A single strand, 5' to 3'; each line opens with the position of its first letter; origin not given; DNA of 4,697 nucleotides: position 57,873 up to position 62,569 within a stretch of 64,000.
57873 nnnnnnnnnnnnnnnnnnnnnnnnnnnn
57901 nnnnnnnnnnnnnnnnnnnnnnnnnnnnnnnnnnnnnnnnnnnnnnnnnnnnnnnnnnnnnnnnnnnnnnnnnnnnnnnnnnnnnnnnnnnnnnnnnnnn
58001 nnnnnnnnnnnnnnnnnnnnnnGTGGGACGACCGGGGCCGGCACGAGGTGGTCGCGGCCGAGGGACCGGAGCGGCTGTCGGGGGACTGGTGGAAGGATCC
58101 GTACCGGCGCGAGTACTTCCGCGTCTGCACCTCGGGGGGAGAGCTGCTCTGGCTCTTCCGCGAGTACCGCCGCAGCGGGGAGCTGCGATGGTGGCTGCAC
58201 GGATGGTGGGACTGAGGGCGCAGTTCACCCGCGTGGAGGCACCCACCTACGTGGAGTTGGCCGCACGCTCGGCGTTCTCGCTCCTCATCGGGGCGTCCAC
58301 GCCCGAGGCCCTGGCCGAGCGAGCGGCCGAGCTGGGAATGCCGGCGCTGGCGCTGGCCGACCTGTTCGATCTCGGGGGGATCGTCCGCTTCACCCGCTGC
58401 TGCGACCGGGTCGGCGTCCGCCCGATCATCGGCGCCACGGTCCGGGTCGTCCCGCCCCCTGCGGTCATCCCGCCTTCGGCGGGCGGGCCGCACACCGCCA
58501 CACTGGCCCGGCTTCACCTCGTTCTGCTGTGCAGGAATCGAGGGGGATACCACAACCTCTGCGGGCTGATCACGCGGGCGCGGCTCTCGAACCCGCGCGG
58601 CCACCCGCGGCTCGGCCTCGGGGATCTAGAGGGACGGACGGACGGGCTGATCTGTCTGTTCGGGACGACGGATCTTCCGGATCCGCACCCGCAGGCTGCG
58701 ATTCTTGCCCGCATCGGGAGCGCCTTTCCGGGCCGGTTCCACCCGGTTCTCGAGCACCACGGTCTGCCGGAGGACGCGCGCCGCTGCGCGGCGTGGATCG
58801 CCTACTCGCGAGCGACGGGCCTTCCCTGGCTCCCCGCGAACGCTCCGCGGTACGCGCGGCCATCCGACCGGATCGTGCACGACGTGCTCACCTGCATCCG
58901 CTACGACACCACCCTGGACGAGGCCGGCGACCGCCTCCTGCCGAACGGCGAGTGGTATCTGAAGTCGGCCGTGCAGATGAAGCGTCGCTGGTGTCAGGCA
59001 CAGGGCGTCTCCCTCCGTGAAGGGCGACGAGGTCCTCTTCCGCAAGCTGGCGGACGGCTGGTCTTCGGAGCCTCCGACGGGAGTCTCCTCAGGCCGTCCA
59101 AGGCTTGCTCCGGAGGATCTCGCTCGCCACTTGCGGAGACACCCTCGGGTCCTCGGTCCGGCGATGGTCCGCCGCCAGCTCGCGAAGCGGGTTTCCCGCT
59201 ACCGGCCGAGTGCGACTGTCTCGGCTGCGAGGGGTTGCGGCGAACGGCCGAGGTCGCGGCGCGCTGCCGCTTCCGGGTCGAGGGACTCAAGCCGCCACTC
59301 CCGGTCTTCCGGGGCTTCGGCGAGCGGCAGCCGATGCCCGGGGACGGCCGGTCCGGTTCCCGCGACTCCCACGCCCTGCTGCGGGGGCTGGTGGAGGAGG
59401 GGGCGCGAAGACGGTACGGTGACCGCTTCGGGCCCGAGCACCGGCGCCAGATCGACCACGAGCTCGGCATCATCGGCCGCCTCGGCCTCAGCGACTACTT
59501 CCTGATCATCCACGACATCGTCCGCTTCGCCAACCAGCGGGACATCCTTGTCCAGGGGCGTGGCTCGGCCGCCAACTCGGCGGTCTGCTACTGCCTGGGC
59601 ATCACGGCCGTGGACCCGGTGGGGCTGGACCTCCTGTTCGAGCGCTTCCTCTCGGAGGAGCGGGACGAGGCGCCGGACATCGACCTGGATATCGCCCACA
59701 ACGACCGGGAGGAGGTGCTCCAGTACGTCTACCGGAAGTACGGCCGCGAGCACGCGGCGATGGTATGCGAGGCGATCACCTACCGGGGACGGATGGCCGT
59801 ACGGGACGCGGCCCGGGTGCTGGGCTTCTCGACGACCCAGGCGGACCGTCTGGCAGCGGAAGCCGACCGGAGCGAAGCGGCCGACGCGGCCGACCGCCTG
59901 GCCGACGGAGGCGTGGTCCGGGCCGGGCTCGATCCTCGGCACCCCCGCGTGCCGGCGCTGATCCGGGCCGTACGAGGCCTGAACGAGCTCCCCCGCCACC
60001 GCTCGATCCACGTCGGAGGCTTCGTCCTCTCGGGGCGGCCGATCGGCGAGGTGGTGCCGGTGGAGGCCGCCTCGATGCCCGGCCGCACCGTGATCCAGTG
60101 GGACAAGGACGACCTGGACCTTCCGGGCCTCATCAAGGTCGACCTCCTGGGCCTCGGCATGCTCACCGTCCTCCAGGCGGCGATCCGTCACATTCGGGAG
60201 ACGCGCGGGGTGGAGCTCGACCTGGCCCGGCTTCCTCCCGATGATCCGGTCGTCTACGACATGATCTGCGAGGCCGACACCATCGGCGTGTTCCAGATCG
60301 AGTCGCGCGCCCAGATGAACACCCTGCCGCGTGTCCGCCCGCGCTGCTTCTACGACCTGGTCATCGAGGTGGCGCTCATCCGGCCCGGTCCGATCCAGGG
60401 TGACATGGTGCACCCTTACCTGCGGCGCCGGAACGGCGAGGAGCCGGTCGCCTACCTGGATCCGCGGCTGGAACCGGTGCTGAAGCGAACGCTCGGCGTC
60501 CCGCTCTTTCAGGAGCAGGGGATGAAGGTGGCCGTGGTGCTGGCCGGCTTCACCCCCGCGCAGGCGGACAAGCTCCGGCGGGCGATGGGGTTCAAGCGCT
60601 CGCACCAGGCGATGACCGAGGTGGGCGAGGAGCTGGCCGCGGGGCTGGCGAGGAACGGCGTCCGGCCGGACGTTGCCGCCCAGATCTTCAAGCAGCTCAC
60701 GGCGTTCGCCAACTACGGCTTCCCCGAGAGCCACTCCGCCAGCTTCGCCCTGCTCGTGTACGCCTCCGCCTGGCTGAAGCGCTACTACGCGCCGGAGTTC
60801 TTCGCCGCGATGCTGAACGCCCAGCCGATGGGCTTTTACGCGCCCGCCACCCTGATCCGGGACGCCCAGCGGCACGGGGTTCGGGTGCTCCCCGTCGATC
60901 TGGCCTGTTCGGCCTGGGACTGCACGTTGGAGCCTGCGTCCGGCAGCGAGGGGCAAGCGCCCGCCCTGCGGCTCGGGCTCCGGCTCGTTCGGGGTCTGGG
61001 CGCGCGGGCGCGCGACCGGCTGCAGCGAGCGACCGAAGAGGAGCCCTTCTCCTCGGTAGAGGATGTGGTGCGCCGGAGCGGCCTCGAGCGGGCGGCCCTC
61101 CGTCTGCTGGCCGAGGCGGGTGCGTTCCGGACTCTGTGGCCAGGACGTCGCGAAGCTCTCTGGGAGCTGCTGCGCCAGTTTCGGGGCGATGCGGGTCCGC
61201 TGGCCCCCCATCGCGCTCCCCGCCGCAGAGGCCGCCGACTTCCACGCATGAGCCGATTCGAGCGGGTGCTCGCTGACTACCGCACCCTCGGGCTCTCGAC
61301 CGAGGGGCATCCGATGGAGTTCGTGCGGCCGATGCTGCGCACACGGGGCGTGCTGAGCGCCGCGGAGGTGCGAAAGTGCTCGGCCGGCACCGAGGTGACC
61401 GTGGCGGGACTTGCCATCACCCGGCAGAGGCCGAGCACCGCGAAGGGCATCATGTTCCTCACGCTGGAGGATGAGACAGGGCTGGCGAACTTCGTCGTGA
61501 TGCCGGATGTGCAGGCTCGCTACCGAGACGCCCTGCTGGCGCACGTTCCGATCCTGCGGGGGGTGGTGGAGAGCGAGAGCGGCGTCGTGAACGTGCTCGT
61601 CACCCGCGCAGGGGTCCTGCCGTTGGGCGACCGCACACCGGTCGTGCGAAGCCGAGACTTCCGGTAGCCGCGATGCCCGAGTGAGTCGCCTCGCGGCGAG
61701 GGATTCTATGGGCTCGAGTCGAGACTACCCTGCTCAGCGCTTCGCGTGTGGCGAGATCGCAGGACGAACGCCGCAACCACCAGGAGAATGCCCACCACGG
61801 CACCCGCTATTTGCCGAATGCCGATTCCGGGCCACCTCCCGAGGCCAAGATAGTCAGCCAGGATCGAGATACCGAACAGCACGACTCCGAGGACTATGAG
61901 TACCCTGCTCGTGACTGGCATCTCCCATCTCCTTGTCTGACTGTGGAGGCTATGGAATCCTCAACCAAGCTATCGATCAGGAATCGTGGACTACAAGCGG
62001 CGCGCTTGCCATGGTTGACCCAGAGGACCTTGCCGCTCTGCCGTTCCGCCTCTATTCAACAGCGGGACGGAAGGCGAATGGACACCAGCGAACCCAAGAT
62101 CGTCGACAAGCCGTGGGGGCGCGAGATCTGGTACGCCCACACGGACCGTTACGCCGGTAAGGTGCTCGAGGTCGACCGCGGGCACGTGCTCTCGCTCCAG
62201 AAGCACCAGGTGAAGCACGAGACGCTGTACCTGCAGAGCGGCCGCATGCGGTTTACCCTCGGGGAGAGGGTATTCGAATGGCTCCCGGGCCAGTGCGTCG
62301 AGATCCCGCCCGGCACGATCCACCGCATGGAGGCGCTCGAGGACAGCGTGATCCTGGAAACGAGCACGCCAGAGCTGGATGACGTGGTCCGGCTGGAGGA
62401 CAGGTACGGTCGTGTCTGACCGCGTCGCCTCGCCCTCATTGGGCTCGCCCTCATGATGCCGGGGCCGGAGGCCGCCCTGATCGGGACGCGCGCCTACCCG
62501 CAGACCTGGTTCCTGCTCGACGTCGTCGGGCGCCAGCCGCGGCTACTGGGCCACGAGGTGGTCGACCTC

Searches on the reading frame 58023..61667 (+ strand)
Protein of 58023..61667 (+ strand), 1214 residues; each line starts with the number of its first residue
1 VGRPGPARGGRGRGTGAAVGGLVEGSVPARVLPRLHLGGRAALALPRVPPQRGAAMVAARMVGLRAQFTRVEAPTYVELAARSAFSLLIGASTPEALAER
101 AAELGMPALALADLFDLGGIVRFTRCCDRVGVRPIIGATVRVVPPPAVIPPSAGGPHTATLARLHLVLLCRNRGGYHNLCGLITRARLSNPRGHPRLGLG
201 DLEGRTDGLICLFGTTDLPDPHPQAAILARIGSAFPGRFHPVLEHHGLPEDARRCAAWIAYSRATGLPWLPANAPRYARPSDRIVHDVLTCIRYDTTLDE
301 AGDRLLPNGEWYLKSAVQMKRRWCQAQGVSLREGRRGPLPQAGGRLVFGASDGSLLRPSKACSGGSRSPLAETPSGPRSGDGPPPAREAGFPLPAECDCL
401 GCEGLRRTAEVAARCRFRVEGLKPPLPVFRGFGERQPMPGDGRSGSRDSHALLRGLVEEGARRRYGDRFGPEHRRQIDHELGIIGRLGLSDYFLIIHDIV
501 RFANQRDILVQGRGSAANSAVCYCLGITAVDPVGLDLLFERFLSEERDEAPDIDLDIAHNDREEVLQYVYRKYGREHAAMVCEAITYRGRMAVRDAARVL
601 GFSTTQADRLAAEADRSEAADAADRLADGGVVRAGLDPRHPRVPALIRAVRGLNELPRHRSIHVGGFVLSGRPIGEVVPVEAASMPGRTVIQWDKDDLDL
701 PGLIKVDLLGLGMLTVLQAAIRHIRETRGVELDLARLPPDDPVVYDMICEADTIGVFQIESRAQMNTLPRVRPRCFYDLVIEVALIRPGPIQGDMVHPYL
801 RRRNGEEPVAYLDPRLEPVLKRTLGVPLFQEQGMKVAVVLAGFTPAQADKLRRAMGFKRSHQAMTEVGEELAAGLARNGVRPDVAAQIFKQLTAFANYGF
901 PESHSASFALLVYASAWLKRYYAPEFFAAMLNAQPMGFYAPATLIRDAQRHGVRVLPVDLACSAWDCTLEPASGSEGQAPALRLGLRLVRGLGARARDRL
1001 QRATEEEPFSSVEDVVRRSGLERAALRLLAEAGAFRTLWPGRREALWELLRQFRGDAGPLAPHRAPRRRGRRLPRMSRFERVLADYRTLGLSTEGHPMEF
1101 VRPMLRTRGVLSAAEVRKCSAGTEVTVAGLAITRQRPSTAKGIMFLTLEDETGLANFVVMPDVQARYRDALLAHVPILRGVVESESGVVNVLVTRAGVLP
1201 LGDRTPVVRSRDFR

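Call 5: search_protein_families(library=pfam, proteins=[window:58023-61667:+], max_evalue=0.01)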
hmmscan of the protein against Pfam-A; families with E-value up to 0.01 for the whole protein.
window:58023-61667:+ (1214 aa): 5 families
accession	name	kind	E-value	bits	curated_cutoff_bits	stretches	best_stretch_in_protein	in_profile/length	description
PF07733.18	DNA_pol3_alpha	-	4.9e-80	269.3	23.9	1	453-710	3-260/260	Bacterial DNA polymerase III alpha NTPase domain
PF17657.6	DNA_pol3_finger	-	2.8e-57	193.1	22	1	713-879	1-166/166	Bacterial DNA polymerase III alpha subunit finger domain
PF02811.25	PHP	-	1.2e-21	78.1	26.4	1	81-232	4-130/164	PHP domain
PF14579.12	HHH_6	-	7.3e-17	61.8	25.6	1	952-1044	1-89/90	Helix-hairpin-helix motif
PF01336.31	tRNA_anti-codon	-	0.002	18.5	27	1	1125-1171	1-45/75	OB-fold nucleic acid binding domain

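Call 6: search_protein_families(library=ncbifam, proteins=[window:58023-61667:+], max_evalue=0.01)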
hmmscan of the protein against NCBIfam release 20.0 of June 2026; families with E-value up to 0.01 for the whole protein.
window:58023-61667:+ (1214 aa): 13 families
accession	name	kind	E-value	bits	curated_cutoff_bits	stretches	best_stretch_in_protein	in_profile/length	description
NF004225.0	PRK05672.1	subfamily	0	1195.4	939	2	405-1214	257-1047/1047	error-prone DNA polymerase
NF004226.0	PRK05673.1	equivalog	3.9e-197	657.6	1002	2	403-1191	260-1054/1146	DNA polymerase III subunit alpha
TIGR00594.1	polc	superfamily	1.1e-176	589.8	434.35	2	404-1048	256-891/1022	DNA polymerase III subunit alpha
NF005298.0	PRK06826.1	equivalog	9.5e-175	583.2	1260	2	403-1183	261-1055/1151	DNA polymerase III subunit alpha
NF005377.0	PRK06920.1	equivalog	9.8e-130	434.2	1806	2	403-1187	246-1011/1108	DNA polymerase III subunit alpha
NF005617.0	PRK07374.1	equivalog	1.5e-124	417.2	1653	2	447-1039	299-894/1170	DNA polymerase III subunit alpha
NF005516.0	PRK07135.1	equivalog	7.1e-105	352.1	1084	1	471-1038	251-812/974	DNA polymerase III DnaE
NF005582.0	PRK07279.1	equivalog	7.9e-105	351.9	1279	1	471-1172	258-936/1033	DNA polymerase III subunit alpha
NF004550.0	PRK05898.1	equivalog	8.5e-105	351.9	1182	1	474-1035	255-806/971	DNA polymerase III subunit alpha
NF007079.0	PRK09532.1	equivalog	5.1e-94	316.1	1525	2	453-900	308-776/876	DNA polymerase III subunit alpha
NF001688.0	PRK00448.1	equivalog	4.3e-18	64.3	873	1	449-533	829-913/1445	PolC-type DNA polymerase III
TIGR01405.1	polC_Gram_pos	equivalog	1.5e-16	59.3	1043.45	2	449-533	594-678/1211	DNA polymerase III subunit alpha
NF005616.0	PRK07373.1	equivalog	1.3e-12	47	646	1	896-1045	34-179/449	DNA polymerase III subunit alpha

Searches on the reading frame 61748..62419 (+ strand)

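Call 79: search_protein_families(library=pfam, proteins=[window:61748-62419:+], max_evalue=0.00001)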
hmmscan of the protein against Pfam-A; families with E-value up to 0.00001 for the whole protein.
window:61748-62419:+ (223 aa): 2 families
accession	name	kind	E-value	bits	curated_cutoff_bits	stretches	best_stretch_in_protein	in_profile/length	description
PF01050.24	MannoseP_isomer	-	2.6e-08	34.5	23.6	1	117-218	10-116/116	Mannose-6-phosphate isomerase C-terminal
PF07883.17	Cupin_2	-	3.8e-08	33.3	27.2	1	141-199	4-61/70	Cupin domain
